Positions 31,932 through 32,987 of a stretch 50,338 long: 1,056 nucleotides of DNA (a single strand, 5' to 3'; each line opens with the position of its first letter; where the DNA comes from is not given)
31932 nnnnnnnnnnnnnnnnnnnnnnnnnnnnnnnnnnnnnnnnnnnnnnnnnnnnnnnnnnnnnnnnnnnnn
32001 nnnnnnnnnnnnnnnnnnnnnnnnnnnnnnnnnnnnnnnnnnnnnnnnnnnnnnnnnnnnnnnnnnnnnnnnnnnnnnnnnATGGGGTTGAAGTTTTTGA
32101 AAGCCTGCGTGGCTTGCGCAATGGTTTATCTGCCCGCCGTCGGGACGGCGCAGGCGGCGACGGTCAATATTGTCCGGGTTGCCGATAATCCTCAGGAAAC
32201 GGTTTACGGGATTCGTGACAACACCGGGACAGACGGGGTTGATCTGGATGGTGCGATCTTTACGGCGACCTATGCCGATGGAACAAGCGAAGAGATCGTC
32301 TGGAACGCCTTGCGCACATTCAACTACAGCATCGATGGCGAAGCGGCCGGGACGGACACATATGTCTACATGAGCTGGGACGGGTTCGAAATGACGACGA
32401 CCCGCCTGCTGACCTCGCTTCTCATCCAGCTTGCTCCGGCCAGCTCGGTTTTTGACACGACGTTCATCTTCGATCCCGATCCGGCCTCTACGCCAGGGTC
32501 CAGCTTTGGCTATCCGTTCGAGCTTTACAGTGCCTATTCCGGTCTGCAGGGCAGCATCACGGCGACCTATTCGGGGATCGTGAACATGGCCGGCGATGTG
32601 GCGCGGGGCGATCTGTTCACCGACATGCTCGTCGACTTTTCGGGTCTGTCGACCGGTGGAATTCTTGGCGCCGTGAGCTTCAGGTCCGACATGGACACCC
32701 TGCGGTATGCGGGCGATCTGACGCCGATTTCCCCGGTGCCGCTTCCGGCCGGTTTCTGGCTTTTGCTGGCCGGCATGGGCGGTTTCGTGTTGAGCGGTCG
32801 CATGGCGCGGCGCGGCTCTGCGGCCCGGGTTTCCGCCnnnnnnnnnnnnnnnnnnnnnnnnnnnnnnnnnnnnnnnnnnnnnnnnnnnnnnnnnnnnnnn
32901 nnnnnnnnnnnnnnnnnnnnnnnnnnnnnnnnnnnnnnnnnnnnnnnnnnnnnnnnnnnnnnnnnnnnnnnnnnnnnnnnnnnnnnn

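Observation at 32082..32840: Only one VPLPA-CTERM cargo protein on the replicon, with an uncharacterised mature domain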

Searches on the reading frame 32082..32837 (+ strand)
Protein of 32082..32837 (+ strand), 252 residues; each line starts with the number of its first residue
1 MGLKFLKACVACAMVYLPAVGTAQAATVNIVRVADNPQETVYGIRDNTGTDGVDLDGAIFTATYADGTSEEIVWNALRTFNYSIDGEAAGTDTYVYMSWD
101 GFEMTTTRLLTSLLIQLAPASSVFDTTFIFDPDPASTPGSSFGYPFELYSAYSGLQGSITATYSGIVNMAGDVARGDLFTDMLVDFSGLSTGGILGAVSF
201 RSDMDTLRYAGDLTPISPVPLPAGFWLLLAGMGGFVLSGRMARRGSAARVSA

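Call 4: search_protein_families(library=ncbifam, proteins=[window:32082-32837:+], max_evalue=10)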
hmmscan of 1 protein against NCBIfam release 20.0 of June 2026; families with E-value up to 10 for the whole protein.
window:32082-32837:+ (252 aa): 2 families
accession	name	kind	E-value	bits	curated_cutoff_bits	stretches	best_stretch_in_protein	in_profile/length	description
TIGR03370.1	VPLPA-CTERM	domain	9.8e-07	28.7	25.35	1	219-240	1-22/25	VPLPA-CTERM sorting domain-containing protein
NF038126.1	PEP_CTERM_FxDxF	subfamily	0.011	15.9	50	1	207-244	131-164/165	FxDxF family PEP-CTERM protein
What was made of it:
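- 32736..32750 (+): VPLPA motif, residues 219-223, presumed XrtD recognition and cleavage site. TIGR03370 aligns residues 219-240 to model positions 1-22 of 25, 28.7 bits, above the 25.35 cut-off (call 4).
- On VPLPA-CTERM sorting-domain proteins (XrtD cargo): 28.7 bits against 25.35, residues 219-240, E 9.8e-7 (call 4).
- On PepA flocculation-associated PEP-CTERM protein (NF033554): The target has no hit (call 4).
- Checked: TIGR03370 VPLPA-CTERM scores 28.7 bits against a curated cut-off of 25.35, E 9.8e-7 (call 4).
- The tail passes the curated VPLPA-CTERM threshold (call 4). The tail HMM score is only just above the cut-off (call 4).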

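Call 5: search_protein_families(library=pfam, proteins=[window:32082-32837:+], max_evalue=10)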
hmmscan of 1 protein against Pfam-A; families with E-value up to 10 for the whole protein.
window:32082-32837:+ (252 aa): 3 families
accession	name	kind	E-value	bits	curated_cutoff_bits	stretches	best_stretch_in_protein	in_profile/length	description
PF08356.18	EF_assoc_2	-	0.048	14.1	23.7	1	46-83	21-59/87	EF hand associated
PF17963.7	Big_9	-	2.2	9.6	23.6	1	40-110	17-86/89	Bacterial Ig domain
PF07589.16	PEP-CTERM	-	5.2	7.8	20.7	1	218-244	1-24/24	PEP-CTERM motif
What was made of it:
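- On Any Pfam-A domain for the mature region: None for the target (call 5).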

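Call 11: find_homologous_proteins(query=window:32082-32837:+, max_evalue=0.001)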
Query window:32082-32837:+ (252 aa): 78 proteins with E <= 0.001 among 1159 candidates.
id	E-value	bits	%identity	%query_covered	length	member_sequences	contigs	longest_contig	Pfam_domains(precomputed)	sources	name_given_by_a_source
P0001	1.8e-160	550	100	100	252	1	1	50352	-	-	-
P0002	4.5e-89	316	65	84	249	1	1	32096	-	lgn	-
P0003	1.3e-83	298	66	78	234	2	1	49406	-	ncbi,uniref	ncbi:PEP-CTERM sorting domain-containing protein [Sedimentitalea sp. XS_ASV28]|uniref:PEP-CTERM sort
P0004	8.1e-83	296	61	96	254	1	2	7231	-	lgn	-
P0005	5.7e-80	287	58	97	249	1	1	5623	-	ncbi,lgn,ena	-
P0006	3.5e-78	281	60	86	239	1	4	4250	-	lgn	-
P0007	1.5e-77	279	62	87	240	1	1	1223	-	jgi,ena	-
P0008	4.9e-73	264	56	97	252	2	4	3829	-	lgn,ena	-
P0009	6.9e-72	260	59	88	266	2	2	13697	-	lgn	-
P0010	1.8e-71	259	55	91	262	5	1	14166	-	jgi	jgi:hypothetical protein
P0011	7.6e-71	257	54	88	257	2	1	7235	-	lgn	-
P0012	5.8e-69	250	57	87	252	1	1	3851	-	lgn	-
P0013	1.4e-68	249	55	84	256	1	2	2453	-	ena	-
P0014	2.4e-68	248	53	96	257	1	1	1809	-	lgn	-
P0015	3.6e-68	248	57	88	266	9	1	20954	-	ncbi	-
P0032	8.4e-53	198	56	75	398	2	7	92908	PF13403.12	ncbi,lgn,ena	-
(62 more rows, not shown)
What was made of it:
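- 32082..32840 (+): Cargo gene: 252-aa VPLPA-CTERM protein, stop codon included. 78 homologues at E<=1e-3 (call 11).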

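Call 16: search_solved_structures(query=A1, max_evalue=10)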
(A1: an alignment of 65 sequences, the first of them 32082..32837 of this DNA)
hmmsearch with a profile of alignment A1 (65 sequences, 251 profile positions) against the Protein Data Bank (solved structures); distinct sequences matched with E-value up to 10: 0.

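Call 17: find_encoding_contigs(protein=P0003, flank=10000, max_places=3)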
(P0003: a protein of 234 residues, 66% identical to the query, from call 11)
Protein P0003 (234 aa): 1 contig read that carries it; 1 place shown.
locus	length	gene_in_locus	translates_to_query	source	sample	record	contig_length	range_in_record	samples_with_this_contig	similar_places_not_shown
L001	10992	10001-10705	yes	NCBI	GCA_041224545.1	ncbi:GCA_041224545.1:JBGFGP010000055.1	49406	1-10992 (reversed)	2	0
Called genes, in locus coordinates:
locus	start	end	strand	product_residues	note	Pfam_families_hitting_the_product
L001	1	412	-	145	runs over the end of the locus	PF01047:MarR, PF12802:MarR_2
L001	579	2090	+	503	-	PF00171:Aldedh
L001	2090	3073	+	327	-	PF00903:Glyoxalase, PF13669:Glyoxalase_4 (faint), PF22677:Ble-like_N (faint), PF00903:Glyoxalase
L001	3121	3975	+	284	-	PF01557:FAA_hydrolase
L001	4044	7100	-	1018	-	PF00873:ACR_tran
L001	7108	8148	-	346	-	PF25989:YknX_C (weak)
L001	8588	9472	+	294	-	PF00753:Lactamase_B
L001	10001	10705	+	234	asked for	-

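Call 18: find_encoding_contigs(protein=P0002, flank=10000, max_places=3)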
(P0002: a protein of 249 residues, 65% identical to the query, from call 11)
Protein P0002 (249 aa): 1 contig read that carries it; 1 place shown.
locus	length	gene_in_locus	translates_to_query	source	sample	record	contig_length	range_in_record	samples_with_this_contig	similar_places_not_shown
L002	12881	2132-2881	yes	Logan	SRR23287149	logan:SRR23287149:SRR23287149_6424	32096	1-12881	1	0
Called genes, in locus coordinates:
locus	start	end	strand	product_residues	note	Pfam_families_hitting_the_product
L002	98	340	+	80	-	-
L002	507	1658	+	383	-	PF00534:Glycos_transf_1, PF13692:Glyco_trans_1_4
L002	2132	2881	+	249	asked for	-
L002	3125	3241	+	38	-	-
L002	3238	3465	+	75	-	-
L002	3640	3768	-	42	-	-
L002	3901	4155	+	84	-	PF01648:ACPS (weak)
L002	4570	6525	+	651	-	PF00149:Metallophos, PF02872:5_nucleotid_C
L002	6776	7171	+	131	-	PF00903:Glyoxalase, PF13669:Glyoxalase_4, PF21701:GLOD4_C (weak)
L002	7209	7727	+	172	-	-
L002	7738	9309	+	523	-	PF00732:GMC_oxred_N, PF05199:GMC_oxred_C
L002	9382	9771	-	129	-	PF13467:RHH_4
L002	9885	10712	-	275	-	PF04909:Amidohydro_2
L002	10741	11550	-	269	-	PF09339:HTH_IclR, PF12802:MarR_2 (faint), PF01614:IclR_C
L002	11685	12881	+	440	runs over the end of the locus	PF01547:SBP_bac_1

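Call 23: find_related_loci(query=A2, collection=genome_contigs, flank=10000)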
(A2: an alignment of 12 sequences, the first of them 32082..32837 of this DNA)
Query A2 (252 aa) in genome_contigs; peptide patterns used: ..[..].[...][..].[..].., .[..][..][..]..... (x = any residue, [..] = any of these).
129 stretches matched a pattern; 56 encode a relative of the query (tblastn E <= 1e-3); 56 distinct loci.
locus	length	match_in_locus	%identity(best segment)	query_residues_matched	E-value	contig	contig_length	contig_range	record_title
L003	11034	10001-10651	64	3-214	1e-82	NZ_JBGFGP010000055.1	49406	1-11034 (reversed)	Sedimentitalea sp. XS_ASV28 k141_73, whole genome shotgun sequence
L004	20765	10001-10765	53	3-244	4e-70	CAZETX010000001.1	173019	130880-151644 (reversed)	MAG TPA_asm: uncultured Marinosulfonomonas sp. isolate SRP128015_co3_130 genome assembly, contig: NODE_17_length_173019_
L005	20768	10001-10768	53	3-252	4e-69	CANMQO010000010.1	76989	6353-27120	uncultured Rhodobacteraceae bacterium isolate 2-530A-G.fasta genome assembly, contig: NODE_10, whole genome shotgun sequ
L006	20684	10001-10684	57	3-222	1e-67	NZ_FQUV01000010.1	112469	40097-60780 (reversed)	Litoreibacter ascidiaceicola strain DSM 100566, whole genome shotgun sequence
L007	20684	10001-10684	56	3-222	9e-67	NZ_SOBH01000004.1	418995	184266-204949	Litoreibacter halocynthiae strain DSM 29467 Ga0104493_14, whole genome shotgun sequence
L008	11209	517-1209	51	4-240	2e-64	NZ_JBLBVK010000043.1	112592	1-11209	Silicimonas sp. MF1-12-2 contig_44, whole genome shotgun sequence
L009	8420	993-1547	56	28-213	1e-60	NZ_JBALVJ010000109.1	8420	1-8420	MAG: Sulfitobacter sp. isolate 5NakV-05 NODE_1720_length_8420_cov_76.202271, whole genome shotgun sequence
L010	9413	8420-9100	50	4-216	2e-59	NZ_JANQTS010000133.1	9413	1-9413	MAG: Yoonia sp. isolate MAG_15 P22051_101_S23_metaspades_8537_9413_cov_20, whole genome shotgun sequence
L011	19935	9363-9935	53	24-215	7e-58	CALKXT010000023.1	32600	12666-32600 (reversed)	MAG: uncultured Sulfitobacter sp. isolate H2_Bin_Bin_32_1_1 genome assembly, contig: c_000000169202, whole genome shotgu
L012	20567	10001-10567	52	28-217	9e-58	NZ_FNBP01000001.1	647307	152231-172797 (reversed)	Sulfitobacter delicatus strain DSM 16477, whole genome shotgun sequence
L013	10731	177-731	55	28-213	6e-57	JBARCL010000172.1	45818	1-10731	MAG: Sulfitobacter sp. isolate MFD03261_ilm_asm_bin14 k127_119714, whole genome shotgun sequence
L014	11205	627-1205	52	27-220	9e-56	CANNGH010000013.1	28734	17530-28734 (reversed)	uncultured Sedimentitalea sp. isolate 3-1709-Z.fasta genome assembly, contig: NODE_13, whole genome shotgun sequence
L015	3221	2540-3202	49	1-221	8e-56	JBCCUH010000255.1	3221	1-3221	MAG: Pseudomonadota bacterium isolate P01_E01_bin.1 k141_1568577_length_3221_cov_12.0000, whole genome shotgun sequence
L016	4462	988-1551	51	27-215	8e-56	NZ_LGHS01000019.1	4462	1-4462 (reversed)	Pseudorhodobacter aquimaris strain KCTC 23043 ctg7180000021073, whole genome shotgun sequence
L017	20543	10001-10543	54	32-213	1e-54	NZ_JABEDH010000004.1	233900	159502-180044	Sulfitobacter sp. M05 NODE_4, whole genome shotgun sequence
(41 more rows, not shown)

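Call 24: predict_structure(alignment_id=A1)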
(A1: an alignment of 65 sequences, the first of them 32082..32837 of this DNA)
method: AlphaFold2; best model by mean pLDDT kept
length: 252 residues; sequences in the alignment: 65
mean_pLDDT: 89.0   pTM: 0.78
mean pLDDT of the five models: 89.0, 88.1, 87.1, 86.8, 86.1
residues with pLDDT >= 90: 159; 70-90: 66; 50-70: 27; < 50: 0
segments of 3 or more residues with pLDDT < 50: none
pLDDT, mean of each block of 10 residues (from residue 1): 67 61 87 94 93 97 99 93 91 93 98 98 92 85 94 91 97 92 98 97 97 87 78 83 69 60
secondary structure, 60 per line:
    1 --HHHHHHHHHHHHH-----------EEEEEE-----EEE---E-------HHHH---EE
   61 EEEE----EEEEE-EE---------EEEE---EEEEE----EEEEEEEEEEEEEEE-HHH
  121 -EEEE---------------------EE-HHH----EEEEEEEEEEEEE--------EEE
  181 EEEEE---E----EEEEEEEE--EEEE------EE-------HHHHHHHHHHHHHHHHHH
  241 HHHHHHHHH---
elements in order: H3-15 E27-32 E38-40 H52-55 E59-64 E69-73 E86-89 E93-97 E102-116 E122-125 E157-169 E178-185 E194-201 E204-207 H223-249
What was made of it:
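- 32751..32798 (+): Hydrophobic transmembrane segment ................, residues 224-239. Modelled as a helix over residues 223-249 (call 24).
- On VPLPA-CTERM sorting-domain proteins (XrtD cargo): Modelled helix over 223-249 (call 24).
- Checked: AlphaFold2 models residues 223-249 as a helix (call 24).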

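Call 27: fold_search(model_id=the predicted structure, library=pdb)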
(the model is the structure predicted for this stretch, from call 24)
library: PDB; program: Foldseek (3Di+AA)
matches with E <= 10: 1268; with E <= 0.001: 0
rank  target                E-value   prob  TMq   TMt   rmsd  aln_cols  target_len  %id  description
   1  4k2u_L                1.2e-01  0.08  0.14  0.17  22.1       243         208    9  Crystal structure of PfEBA-175 F1 in complex with R218 antibody Fab fragment (released 2013-06-12)
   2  8xk5_J                1.2e-01  0.06  0.12  0.14  21.2       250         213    5  SNB1G11 Fab bound to SFTSV glycoprotein Gn (released 2024-07-10)
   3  1knb                  1.8e-01  0.11  0.18  0.23  14.7       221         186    8  CRYSTAL STRUCTURE OF THE RECEPTOR-BINDING DOMAIN OF ADENOVIRUS TYPE 5 FIBER PROTEIN AT 1.7 ANGSTROMS RESOLUTION (released 1995-03-31)
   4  9me4_M                1.8e-01  0.08  0.15  0.18  21.8       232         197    9  Antibody fragments from mAb475 and mAb824 bound to the adhesin protein FimH (released 2025-11-26)
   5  1um5_L                1.9e-01  0.03  0.10  0.11  20.1       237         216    5  Catalytic Antibody 21H3 with alcohol substrate (released 2004-10-05)
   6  2k7p_MODEL_1_A        2.1e-01  0.04  0.11  0.14  17.8       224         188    9  Filamin A Ig-like domains 16-17 (released 2009-07-07)
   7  9wrn_N                2.1e-01  0.03  0.11  0.12  19.8       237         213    6  Crystal structure of chimeric anti-Z-DNA Fab cZ22-Fab (released 2026-02-18)
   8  1um4_L                2.1e-01  0.03  0.10  0.11  20.0       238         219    7  Catalytic Antibody 21H3 with hapten (released 2004-10-05)
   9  7vzo_A                2.4e-01  0.04  0.11  0.14  17.9       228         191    8  crystal structure of Domain 5-6 of filamin C from Scylla paramamosain (released 2022-10-26)
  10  7lr4_B                2.4e-01  0.02  0.09  0.10  20.4       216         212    8  Complex of Fab 2/1.12 with domain 3 of P. berghei HAP2 (released 2021-12-15)
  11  3wih_L                2.5e-01  0.03  0.10  0.12  19.5       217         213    6  Crystal structure of the third fibronectin domain (Fn3) of human ROBO1 in complex with the Fab fragment of murine mono (released 2015-01-21)
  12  8pul_B                2.5e-01  0.03  0.11  0.12  20.4       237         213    5  ChiLob 7/4 H2 HC-K223C/C224S Kappa LC-C214S F(ab')2 (released 2025-03-05)
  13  5vk2_L                2.5e-01  0.03  0.11  0.12  20.1       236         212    9  Structural basis for antibody-mediated neutralization of Lassa virus (released 2017-05-31)
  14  7v7k_A                2.5e-01  0.03  0.11  0.13  19.6       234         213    7  Crystal structure of Antibody 16A in complex with MUC1 Glycopeptide(GlycoST) (released 2022-08-24)
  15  4ybn_B                2.7e-01  0.05  0.15  0.17  18.7       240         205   12  Structure of the FAD and Heme binding protein msmeg_4975 from Mycobacterium smegmatis (released 2015-10-21)
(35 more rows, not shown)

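Call 58: search_protein_families(library=ncbifam, proteins=[P0032], max_evalue=0.01)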
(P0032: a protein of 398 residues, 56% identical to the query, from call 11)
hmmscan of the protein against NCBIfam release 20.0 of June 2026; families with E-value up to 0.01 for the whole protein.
P0032 (398 aa): 0 families

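Call 59: search_protein_families(library=pfam, proteins=[P0032], max_evalue=0.01)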
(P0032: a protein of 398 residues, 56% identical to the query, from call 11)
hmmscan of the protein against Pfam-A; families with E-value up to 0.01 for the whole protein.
P0032 (398 aa): 1 family
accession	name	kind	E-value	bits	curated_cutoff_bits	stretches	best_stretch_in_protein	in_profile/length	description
PF13403.11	Hint_2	-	8.1e-50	169.5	28.4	1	194-339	1-145/147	Hint domain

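Call 63: search_dna_similar(query=window:32082-32837:+, collection=plasmids, mode=protein, max_rows=30)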
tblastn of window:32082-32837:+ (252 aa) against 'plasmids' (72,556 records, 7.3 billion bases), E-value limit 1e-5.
Records with a match: 8; places in all: 8; records where one place covers at least 80% of the query: 0.
Best place of each record, by identity: <60% 8.
By first word of the organism name: Paracoccus 3; Tritonibacter 2; Parasedimentitalea 1; Ruegeria 1; Pseudorhodobacter 1.
By predicted mobility (MOB-suite, as given by PLSDB): non-mobilizable 6; mobilizable 2.
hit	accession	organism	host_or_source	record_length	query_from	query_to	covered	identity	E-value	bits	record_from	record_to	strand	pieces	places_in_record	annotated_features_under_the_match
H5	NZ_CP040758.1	Paracoccus liaowanqingii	Tibetan antelope,cell culture,feces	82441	27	223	78%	51.3%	6e-45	167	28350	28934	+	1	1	Hint domain-containing protein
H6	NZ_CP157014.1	Paracoccus marcusii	Halophytes,cell culture,Suaeda maritima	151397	27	213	74%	47.3%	4e-44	165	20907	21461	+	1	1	calcium-binding protein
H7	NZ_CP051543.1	Paracoccus sanguinis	cell culture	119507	28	207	71%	48.9%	4e-40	154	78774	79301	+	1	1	Hint domain-containing protein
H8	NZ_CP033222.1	Parasedimentitalea marina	Cell culture,deep seawater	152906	28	208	72%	47.0%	2e-41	157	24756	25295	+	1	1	Hint domain-containing protein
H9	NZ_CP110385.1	Tritonibacter mobilis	-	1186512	28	207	71%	47.3%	4e-38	148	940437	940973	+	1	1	record has no annotation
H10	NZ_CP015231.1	Tritonibacter mobilis F1926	cell culture,seawater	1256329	28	207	71%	47.3%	4e-38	148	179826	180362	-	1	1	record has no annotation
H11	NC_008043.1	Ruegeria sp. TM1040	-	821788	28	207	71%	46.7%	1e-40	155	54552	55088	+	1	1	Hint domain-containing protein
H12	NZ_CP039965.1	Pseudorhodobacter turbinis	single bacterial isolate,Turban shell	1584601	155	224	28%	55.7%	5e-13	75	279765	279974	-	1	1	record has no annotation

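Call 81: get_annotated_region(hit=H11, flank=6000)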
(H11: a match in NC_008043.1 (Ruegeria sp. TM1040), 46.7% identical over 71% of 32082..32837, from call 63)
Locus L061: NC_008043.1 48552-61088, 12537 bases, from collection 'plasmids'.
description: Ruegeria sp. TM1040 megaplasmid, complete sequence
organism: Ruegeria sp. TM1040 (NCBI taxid 292414)
taxonomy: Bacteria; Pseudomonadota; Alphaproteobacteria; Rhodobacterales; Roseobacteraceae; Ruegeria; Ruegeria sp. TM1040
host: -; source: -; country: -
typing (MOB-suite, as given by PLSDB): non-mobilizable
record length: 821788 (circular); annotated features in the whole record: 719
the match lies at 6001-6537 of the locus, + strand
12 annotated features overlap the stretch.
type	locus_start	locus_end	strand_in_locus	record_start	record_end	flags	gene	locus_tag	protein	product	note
CDS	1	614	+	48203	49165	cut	ubiA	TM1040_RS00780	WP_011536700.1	4-hydroxybenzoate octaprenyltransferase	GO:0006744 - ubiquinone biosynthetic process [Evidence IEA]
CDS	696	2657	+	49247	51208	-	-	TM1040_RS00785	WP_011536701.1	OmpA family protein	-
CDS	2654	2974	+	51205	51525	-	-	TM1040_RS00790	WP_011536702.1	hypothetical protein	-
CDS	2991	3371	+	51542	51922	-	-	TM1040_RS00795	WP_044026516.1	nuclear transport factor 2 family protein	-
CDS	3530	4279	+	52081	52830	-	-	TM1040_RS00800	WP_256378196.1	phosphatidylserine decarboxylase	-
CDS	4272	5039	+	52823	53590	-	pssA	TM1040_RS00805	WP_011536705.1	CDP-diacylglycerol--serine O-phosphatidyltransferase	GO:0008654 - phospholipid biosynthetic process [Evidence IEA]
CDS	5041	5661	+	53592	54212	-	-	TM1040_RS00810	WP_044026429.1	class I SAM-dependent methyltransferase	-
CDS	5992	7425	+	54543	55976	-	-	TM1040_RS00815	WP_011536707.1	Hint domain-containing protein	-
CDS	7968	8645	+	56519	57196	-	lipB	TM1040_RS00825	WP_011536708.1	lipoyl(octanoyl) transferase LipB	GO:0009249 - protein lipoylation [Evidence IEA]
CDS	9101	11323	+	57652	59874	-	-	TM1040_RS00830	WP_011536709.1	ATP-binding protein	-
CDS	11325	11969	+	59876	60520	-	-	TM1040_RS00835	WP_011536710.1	biliverdin-producing heme oxygenase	-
CDS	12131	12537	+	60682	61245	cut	-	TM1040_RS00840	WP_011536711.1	NifU family protein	-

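Call 96: search_protein_families(library=pfam, alignment_id=A6, max_evalue=10)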
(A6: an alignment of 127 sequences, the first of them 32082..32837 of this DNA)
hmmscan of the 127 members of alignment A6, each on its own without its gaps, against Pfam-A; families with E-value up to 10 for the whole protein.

A. member 1, window:32082-32837:+ (252 aa): 3 families
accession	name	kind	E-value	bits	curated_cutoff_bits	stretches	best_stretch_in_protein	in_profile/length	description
PF08356.18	EF_assoc_2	-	0.048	14.1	23.7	1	46-83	21-59/87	EF hand associated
PF17963.7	Big_9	-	2.2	9.6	23.6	1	40-110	17-86/89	Bacterial Ig domain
PF07589.16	PEP-CTERM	-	5.2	7.8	20.7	1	218-244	1-24/24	PEP-CTERM motif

B. families by the number of members that match (of 127 scanned): 37 families (the first 25 are shown)
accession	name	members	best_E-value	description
PF07589.16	PEP-CTERM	108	6.3e-08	PEP-CTERM motif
PF18205.6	VPDSG-CTERM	19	3.1e-06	VPDSG-CTERM motif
PF18203.6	IPTL-CTERM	3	0.096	IPTL-CTERM motif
PF08194.17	DIM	2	0.0079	DIM protein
PF13988.11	DUF4225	2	0.018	Protein of unknown function (DUF4225)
PF07532.17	Big_4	2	0.033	Bacterial Ig-like domain (group 4)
PF22829.2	HphA_C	2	0.17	HphA C-terminal domain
PF11384.13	DUF3188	1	0.006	Protein of unknown function (DUF3188)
PF17829.7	GH115_C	1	0.0097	Glycosyl hydrolase family 115 C-terminal domain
PF00753.33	Lactamase_B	1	0.018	Metallo-beta-lactamase superfamily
PF20646.2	Hpf1_C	1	0.02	Hpf1 C-terminal YTTT repeat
PF21641.3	NarE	1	0.027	NarE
PF21031.3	WDR54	1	0.03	WDR54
PF18957.6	RibLong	1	0.042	Long Rib domain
PF08356.18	EF_assoc_2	1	0.048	EF hand associated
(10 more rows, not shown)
